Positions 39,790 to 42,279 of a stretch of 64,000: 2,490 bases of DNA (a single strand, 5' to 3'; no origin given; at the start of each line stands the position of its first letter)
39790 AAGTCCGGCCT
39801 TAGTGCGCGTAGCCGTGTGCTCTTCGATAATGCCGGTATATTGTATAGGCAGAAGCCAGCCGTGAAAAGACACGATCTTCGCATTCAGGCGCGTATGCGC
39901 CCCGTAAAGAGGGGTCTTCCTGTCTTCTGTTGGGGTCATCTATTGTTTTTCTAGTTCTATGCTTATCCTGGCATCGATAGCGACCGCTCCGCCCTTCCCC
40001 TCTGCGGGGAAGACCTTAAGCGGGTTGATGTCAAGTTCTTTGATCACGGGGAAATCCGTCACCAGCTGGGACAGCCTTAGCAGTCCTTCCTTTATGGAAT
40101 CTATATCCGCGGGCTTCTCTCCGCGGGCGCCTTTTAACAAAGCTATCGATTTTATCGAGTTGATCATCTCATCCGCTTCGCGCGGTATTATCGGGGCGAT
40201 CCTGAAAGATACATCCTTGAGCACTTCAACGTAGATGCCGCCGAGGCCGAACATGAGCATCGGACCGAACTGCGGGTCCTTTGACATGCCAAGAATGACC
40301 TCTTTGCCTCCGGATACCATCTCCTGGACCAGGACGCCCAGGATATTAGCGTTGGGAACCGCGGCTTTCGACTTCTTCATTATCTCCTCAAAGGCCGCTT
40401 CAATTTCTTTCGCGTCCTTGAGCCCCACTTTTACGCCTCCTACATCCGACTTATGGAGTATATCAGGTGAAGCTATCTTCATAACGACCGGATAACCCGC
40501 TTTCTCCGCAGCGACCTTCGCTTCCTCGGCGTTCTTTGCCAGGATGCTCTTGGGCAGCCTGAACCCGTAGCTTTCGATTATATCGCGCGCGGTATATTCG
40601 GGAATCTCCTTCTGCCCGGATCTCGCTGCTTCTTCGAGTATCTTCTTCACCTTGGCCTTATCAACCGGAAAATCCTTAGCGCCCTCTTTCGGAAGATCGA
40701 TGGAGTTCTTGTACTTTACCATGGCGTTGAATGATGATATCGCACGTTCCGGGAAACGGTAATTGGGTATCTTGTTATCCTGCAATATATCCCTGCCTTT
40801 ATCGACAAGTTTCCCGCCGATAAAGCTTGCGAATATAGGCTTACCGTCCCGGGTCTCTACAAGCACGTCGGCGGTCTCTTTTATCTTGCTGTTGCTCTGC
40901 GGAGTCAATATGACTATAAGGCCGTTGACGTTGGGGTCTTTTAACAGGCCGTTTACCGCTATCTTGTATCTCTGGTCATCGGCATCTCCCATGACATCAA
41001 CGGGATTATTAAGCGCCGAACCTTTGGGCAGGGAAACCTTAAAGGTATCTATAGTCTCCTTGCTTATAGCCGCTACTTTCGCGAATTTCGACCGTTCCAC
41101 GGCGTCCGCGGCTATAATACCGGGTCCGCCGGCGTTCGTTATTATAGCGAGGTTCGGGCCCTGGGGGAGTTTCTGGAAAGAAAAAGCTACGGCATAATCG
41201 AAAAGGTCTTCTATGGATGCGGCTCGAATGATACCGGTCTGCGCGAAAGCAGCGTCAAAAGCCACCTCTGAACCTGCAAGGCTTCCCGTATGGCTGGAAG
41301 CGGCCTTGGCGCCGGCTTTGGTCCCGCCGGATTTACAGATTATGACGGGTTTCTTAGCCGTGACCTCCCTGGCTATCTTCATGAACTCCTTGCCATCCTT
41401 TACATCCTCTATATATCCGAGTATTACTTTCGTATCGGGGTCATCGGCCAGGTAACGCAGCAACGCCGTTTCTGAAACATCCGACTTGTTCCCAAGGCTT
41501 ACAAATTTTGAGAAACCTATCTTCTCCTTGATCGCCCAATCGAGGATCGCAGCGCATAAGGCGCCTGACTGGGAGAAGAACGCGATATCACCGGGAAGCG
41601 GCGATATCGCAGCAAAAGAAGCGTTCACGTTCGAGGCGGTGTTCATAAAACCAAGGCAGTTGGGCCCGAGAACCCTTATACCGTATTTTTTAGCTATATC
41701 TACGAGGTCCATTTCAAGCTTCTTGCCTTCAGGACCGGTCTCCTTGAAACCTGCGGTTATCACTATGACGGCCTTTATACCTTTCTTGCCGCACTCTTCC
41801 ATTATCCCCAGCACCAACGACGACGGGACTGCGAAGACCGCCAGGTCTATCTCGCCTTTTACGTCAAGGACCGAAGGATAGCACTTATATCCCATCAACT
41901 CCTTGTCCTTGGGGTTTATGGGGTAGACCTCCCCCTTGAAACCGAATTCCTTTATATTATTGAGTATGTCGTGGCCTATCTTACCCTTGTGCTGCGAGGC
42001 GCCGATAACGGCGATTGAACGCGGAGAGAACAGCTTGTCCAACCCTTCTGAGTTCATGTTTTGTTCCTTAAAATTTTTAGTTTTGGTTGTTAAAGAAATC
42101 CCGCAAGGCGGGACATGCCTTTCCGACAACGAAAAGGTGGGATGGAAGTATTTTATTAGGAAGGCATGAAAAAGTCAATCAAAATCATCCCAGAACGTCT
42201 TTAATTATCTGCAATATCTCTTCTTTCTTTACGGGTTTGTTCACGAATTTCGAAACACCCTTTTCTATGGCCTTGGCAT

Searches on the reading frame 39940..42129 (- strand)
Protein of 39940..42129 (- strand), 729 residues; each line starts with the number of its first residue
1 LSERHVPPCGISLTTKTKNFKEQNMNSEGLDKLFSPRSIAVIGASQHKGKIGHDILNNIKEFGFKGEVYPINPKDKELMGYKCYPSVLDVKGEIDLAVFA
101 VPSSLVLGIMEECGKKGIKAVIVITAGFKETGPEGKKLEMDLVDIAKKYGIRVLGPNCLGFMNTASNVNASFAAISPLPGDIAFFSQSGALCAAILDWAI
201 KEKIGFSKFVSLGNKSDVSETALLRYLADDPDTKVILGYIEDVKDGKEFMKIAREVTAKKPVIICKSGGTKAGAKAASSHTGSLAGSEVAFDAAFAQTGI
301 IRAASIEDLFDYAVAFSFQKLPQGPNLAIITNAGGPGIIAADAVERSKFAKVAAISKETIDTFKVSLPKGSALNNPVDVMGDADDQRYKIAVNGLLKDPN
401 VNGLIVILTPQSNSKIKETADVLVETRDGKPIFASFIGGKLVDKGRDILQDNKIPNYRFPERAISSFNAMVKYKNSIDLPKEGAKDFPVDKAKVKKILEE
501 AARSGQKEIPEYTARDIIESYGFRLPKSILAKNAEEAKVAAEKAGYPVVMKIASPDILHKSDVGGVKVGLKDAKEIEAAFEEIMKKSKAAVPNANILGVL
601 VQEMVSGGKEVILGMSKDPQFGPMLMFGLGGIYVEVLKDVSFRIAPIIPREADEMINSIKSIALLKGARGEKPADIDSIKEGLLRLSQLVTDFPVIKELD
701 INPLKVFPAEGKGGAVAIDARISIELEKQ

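Call 78: search_protein_families(library=pfam, proteins=[window:39940-42129:-], max_evalue=0.00001)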
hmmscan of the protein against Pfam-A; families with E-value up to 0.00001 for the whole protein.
window:39940-42129:- (729 aa): 6 families
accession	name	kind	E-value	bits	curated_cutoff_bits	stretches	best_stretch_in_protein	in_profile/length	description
PF13549.11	ATP-grasp_5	-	1e-81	274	27.6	1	501-724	2-221/221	ATP-grasp domain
PF13607.11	Succ_CoA_lig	-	8.5e-57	191.2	27.4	1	179-315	1-137/138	Succinyl-CoA ligase like flavodoxin domain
PF13380.12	CoA_binding_2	-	3.8e-28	98.7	22.8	1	37-163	1-115/116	CoA binding domain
PF02629.25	CoA_binding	-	1.9e-14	54.6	22.3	1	36-127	3-97/97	CoA binding domain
PF19045.5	Ligase_CoA_2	-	2.9e-09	37.6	23.7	1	328-469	2-150/162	Ligase-CoA domain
PF00549.24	Ligase_CoA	-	9.8e-06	26.2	24.5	0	186-290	2-113/128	CoA-ligase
